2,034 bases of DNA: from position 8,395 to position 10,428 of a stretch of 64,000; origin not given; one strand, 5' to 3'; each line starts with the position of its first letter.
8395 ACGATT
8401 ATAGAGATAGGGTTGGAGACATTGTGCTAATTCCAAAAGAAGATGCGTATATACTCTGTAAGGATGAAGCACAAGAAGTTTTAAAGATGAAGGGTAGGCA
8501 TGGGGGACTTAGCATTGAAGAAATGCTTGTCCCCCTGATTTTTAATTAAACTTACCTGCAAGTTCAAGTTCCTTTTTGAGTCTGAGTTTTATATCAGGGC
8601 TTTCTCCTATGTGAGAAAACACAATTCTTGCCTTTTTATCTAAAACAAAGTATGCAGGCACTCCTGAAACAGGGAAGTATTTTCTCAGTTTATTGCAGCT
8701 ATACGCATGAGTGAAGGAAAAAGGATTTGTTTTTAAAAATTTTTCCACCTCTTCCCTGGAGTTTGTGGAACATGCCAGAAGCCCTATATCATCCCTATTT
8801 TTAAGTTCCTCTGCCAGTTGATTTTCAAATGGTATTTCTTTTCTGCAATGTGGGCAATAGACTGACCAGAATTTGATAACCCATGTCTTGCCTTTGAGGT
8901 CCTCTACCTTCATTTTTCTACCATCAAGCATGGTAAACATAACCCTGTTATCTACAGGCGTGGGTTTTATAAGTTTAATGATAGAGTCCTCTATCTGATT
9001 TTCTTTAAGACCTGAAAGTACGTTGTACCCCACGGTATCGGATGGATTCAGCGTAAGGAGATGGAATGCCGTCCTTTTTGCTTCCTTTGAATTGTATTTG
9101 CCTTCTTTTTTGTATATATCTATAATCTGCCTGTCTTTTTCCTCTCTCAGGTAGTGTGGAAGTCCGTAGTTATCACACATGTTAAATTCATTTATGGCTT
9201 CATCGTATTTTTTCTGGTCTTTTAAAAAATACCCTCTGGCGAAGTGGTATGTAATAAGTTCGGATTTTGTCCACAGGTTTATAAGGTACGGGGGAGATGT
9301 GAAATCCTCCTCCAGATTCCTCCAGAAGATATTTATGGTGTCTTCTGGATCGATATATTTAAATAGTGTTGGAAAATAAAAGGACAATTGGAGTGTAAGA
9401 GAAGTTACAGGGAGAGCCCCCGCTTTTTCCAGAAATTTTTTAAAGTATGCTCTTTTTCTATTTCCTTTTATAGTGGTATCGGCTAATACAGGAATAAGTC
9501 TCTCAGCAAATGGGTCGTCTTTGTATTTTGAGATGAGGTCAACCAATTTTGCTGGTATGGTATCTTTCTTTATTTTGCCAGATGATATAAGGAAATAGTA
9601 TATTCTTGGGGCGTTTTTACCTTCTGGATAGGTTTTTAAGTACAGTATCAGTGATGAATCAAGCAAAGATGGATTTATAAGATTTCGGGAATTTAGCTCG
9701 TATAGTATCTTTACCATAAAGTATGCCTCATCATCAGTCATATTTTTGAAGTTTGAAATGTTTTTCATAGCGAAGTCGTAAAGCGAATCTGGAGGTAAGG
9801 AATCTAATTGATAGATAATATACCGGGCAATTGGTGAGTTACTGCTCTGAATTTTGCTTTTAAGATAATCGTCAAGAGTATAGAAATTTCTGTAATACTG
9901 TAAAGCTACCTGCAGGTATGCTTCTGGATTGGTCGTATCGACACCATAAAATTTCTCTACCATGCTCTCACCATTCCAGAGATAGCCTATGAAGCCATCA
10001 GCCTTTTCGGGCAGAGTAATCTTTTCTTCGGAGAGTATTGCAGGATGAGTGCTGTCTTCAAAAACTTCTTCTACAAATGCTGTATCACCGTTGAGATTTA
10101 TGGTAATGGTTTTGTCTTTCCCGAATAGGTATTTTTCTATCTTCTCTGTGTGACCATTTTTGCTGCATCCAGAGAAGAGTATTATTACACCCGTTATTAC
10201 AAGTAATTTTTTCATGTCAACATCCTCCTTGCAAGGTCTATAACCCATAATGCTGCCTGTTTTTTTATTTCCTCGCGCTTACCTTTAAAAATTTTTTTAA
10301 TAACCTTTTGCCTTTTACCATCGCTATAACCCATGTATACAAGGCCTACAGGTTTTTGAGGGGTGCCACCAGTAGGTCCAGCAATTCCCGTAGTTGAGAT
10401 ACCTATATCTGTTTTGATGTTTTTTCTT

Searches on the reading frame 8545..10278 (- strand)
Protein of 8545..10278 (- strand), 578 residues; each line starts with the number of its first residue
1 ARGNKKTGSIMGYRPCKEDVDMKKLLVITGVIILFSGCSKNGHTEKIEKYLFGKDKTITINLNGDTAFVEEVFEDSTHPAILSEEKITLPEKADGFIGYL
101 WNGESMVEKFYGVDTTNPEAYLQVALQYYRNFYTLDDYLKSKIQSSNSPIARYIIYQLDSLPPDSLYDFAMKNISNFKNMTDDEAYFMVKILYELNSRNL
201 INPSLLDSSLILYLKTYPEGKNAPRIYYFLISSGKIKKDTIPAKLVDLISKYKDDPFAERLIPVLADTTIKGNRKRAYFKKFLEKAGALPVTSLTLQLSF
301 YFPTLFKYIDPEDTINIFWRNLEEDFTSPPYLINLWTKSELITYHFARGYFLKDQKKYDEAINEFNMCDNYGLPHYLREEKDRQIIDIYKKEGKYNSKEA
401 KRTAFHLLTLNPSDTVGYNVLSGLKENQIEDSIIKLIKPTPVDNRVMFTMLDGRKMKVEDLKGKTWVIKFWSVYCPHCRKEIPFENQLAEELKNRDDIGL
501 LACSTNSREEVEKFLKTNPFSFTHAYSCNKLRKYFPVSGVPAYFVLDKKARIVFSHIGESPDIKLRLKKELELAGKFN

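Call 49: search_protein_families(library=pfam, proteins=[window:8545-10278:-], max_evalue=0.01)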
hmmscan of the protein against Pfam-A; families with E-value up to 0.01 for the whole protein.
window:8545-10278:- (578 aa): 5 families
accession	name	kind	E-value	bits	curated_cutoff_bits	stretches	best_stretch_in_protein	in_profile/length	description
PF08534.16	Redoxin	-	5.5e-12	46.1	26.6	1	451-561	16-137/148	Redoxin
PF00578.27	AhpC-TSA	-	1.5e-10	41.5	26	1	451-553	13-122/124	AhpC/TSA family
PF13905.12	Thioredoxin_8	-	1.6e-08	35.2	27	1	463-551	1-93/94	Thioredoxin-like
PF00085.26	Thioredoxin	-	8e-05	23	23.5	1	462-510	17-63/103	Thioredoxin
PF13098.12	Thioredoxin_2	-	0.0016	19.2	27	1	462-558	4-93/104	Thioredoxin-like domain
